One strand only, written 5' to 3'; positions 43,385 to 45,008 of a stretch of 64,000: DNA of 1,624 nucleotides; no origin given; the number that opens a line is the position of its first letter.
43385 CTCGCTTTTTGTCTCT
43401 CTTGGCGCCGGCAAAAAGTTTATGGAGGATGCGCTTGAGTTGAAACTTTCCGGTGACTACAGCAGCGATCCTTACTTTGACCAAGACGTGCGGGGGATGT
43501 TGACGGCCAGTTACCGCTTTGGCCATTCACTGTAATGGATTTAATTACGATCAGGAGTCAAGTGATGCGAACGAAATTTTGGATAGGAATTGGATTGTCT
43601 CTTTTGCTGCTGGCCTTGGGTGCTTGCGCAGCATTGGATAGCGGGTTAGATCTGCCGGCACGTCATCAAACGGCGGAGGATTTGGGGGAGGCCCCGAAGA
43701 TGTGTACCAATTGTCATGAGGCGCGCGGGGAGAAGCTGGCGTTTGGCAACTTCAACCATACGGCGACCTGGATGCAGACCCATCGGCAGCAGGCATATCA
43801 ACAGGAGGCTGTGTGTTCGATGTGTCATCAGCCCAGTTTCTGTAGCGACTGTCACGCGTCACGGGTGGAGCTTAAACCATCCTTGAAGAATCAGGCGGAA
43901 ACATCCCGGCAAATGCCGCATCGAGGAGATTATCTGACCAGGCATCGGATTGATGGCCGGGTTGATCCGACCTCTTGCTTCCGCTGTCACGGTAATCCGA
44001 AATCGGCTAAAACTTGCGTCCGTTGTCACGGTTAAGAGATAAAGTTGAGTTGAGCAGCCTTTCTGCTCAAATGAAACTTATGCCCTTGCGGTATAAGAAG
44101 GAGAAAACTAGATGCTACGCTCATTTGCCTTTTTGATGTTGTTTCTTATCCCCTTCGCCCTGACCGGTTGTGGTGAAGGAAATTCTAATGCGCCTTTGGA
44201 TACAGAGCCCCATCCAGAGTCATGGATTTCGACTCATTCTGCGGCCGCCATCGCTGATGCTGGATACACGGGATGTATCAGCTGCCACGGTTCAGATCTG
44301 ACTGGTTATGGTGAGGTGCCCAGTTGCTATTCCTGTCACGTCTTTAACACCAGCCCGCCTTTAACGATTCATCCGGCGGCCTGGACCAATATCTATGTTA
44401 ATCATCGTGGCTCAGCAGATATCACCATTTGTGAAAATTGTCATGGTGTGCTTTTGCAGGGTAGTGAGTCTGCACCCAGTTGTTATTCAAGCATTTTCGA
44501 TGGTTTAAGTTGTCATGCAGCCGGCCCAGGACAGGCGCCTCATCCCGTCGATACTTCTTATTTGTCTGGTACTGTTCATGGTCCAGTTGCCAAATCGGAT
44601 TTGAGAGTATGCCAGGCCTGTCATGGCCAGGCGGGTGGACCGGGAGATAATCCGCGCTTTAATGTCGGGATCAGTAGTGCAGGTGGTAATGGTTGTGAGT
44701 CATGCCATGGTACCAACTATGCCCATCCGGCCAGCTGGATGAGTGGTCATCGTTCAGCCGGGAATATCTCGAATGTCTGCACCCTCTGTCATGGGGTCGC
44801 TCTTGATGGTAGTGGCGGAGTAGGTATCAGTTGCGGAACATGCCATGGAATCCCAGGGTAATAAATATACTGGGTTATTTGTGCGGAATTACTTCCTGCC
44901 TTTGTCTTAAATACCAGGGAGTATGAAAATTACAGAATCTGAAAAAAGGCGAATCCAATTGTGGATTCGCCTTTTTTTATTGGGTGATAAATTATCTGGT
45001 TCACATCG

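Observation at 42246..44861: Compact porin-cytochrome module: 429-aa beta-barrel plus 5-haem and 8-haem cytochromes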

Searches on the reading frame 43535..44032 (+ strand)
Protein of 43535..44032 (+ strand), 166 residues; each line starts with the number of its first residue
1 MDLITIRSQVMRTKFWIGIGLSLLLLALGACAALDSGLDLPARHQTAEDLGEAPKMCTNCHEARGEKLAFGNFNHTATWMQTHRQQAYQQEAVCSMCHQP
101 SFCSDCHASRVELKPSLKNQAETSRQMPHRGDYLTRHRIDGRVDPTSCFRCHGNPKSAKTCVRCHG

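Call 3: search_protein_families(library=pfam, proteins=[window:43535-44032:+], max_evalue=0.1)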
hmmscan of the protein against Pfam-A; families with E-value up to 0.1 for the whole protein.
window:43535-44032:+ (166 aa): 4 families
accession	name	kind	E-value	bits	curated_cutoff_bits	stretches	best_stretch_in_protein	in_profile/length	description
PF14522.11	Cytochrome_C7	-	4.8e-05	23.5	24.8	1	83-165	5-66/67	Cytochrome c7 and related cytochrome c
PF14537.11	Cytochrom_c3_2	-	0.0045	17.9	25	0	103-165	29-78/79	Cytochrome c3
PF09699.15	Paired_CXXCH_1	-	0.021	15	20.6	0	56-64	8-16/41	Doubled CXXCH motif (Paired_CXXCH_1)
PF22678.1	Cytochrom_c_NrfB-like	-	0.037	15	27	1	57-100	1-42/89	Cytochrome c-type protein NrfB-like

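Call 4: search_protein_families(library=ncbifam, proteins=[window:43535-44032:+], max_evalue=0.1)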
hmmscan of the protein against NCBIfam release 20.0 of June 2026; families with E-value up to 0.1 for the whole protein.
window:43535-44032:+ (166 aa): 0 families

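Call 25: search_solved_structures(query=window:43535-44032:+, max_evalue=10, show_alignments=2)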
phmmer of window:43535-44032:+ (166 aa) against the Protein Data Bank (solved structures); distinct sequences matched with E-value up to 10: 2.
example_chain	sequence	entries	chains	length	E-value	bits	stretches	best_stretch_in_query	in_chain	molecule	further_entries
9l08_A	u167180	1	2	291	0.00074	22.6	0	85-121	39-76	Covalently Connected Cytochrome c555 trimer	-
8qag_A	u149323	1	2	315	5.2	10.1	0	9-67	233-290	sc-CC-6-95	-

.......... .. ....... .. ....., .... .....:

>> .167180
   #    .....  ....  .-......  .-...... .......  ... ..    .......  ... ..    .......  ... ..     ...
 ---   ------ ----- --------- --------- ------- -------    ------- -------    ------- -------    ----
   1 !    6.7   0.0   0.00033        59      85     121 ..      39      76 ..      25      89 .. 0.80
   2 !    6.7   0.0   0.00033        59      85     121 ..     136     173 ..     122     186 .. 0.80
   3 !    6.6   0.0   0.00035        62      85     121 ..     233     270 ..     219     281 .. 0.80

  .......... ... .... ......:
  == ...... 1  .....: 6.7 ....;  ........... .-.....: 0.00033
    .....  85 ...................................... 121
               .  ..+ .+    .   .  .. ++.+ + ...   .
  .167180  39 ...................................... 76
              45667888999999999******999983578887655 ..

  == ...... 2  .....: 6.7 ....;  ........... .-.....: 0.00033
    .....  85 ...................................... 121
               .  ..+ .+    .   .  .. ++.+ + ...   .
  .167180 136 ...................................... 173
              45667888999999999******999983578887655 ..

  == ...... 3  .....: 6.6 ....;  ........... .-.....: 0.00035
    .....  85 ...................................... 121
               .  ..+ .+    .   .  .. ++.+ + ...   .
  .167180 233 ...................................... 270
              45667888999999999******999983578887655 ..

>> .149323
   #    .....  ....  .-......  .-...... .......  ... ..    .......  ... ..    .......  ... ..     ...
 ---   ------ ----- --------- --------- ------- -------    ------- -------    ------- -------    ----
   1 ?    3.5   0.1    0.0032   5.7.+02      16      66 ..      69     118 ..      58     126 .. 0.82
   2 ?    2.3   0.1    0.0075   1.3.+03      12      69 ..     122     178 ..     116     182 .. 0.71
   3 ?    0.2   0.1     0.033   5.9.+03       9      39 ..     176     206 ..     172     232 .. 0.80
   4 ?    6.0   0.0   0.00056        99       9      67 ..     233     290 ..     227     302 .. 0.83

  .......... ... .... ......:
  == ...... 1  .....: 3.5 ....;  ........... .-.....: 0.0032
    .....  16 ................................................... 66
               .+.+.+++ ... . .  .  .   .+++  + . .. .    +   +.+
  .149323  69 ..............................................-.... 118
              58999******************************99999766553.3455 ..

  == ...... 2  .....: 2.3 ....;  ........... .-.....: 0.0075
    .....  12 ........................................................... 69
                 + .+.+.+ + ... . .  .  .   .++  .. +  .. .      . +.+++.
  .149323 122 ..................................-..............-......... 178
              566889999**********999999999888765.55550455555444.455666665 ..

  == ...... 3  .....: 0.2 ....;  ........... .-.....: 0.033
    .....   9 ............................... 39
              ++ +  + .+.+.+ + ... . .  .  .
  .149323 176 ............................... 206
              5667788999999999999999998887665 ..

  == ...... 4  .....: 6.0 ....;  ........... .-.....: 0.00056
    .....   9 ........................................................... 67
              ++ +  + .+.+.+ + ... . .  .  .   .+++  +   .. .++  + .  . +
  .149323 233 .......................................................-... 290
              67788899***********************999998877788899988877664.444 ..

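Call 69: list_cluster_members(proteins=[P0001, window:43565-44032:+, window:44112-44858:+, window:37325-39442:+, L081:11322-11789:+, L081:11813-12580:+])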
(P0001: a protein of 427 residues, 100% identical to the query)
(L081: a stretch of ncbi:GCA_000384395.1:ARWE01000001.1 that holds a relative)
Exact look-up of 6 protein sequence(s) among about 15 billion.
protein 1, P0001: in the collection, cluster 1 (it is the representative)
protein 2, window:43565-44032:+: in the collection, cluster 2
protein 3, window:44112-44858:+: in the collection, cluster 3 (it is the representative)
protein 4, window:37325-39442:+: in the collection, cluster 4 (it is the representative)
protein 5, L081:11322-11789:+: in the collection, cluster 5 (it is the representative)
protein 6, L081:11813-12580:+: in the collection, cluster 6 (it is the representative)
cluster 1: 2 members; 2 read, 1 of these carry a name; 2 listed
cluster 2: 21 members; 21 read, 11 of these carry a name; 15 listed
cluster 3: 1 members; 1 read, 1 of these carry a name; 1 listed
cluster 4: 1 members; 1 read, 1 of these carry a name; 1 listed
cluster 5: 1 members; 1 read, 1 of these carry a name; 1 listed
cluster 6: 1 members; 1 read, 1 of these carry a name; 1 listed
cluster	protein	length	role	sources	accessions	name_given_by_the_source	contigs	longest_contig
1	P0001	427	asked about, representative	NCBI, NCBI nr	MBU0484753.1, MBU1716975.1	MAG: hypothetical protein KKB30_09605 [Proteobacteria bacterium] | hypothetical protein [Pseudomonadota bacterium]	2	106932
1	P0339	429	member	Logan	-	-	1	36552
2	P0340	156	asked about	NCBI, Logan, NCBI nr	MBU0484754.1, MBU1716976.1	MAG: cytochrome C [Proteobacteria bacterium] | cytochrome C [Pseudomonadota bacterium]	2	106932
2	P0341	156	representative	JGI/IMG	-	-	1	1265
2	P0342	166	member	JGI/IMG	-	hypothetical protein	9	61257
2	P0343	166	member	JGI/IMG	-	hypothetical protein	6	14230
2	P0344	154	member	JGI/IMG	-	hypothetical protein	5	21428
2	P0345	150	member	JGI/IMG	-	hypothetical protein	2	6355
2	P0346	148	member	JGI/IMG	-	hypothetical protein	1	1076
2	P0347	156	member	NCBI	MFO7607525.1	MAG: hypothetical protein R6W72_14640 [Desulfurivibrionaceae bacterium]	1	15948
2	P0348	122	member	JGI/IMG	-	hypothetical protein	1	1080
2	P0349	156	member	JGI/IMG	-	hypothetical protein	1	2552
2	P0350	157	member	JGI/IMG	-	hypothetical protein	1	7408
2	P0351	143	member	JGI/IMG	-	hypothetical protein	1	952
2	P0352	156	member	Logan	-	-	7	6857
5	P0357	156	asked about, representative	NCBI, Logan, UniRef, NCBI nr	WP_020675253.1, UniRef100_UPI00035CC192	hypothetical protein [Geopsychrobacter electrodiphilus] | hypothetical protein n=1 Tax=Geopsychrobacter electrodiphilus TaxID=225196 ...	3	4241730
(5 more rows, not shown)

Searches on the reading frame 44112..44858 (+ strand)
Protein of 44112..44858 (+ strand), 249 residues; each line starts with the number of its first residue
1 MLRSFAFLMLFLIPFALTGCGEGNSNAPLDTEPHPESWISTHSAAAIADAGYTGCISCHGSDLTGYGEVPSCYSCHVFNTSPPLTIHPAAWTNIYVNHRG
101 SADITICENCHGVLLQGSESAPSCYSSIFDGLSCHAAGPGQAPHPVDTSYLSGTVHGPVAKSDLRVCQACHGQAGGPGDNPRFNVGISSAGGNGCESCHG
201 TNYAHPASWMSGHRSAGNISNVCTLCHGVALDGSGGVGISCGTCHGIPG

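Call 3: search_protein_families(library=pfam, proteins=[window:44112-44858:+], max_evalue=0.1)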
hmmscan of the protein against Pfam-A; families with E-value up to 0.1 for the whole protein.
window:44112-44858:+ (249 aa): 4 families
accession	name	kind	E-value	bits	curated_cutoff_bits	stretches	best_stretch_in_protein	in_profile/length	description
PF14522.11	Cytochrome_C7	-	5.6e-07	29.7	24.8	1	190-245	10-66/67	Cytochrome c7 and related cytochrome c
PF02085.21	Cytochrom_CIII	-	5e-05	24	22.9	1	92-199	19-101/101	Class III cytochrome C family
PF09699.15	Paired_CXXCH_1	-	0.00021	21.4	20.6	1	156-201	1-38/41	Doubled CXXCH motif (Paired_CXXCH_1)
PF14537.11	Cytochrom_c3_2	-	0.0015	19.4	25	0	54-112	8-65/79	Cytochrome c3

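Call 4: search_protein_families(library=ncbifam, proteins=[window:44112-44858:+], max_evalue=0.1)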
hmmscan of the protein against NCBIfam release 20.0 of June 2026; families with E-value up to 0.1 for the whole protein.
window:44112-44858:+ (249 aa): 3 families
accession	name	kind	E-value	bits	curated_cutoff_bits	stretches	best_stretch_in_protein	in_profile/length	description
NF045774.1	cytochro_C551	exception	1.6e-05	24.8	118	1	7-71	6-65/110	cytochrome c551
NF041198.1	UshA_like_PCGU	equivalog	0.0067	15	275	1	194-228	474-509/519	UshA-like (seleno)protein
NF045773.1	cytochro_C550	exception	0.013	15.5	125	1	18-71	24-75/118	cytochrome c550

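Call 26: search_solved_structures(query=window:44112-44858:+, max_evalue=10, show_alignments=2)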
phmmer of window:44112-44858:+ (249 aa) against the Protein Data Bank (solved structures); distinct sequences matched with E-value up to 10: 2.
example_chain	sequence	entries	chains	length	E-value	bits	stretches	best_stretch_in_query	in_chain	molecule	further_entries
4a1s_C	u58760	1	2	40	1.2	12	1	202-228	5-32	RE60102P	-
3sel_X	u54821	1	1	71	1.2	12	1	165-210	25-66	CYTOCHROME C7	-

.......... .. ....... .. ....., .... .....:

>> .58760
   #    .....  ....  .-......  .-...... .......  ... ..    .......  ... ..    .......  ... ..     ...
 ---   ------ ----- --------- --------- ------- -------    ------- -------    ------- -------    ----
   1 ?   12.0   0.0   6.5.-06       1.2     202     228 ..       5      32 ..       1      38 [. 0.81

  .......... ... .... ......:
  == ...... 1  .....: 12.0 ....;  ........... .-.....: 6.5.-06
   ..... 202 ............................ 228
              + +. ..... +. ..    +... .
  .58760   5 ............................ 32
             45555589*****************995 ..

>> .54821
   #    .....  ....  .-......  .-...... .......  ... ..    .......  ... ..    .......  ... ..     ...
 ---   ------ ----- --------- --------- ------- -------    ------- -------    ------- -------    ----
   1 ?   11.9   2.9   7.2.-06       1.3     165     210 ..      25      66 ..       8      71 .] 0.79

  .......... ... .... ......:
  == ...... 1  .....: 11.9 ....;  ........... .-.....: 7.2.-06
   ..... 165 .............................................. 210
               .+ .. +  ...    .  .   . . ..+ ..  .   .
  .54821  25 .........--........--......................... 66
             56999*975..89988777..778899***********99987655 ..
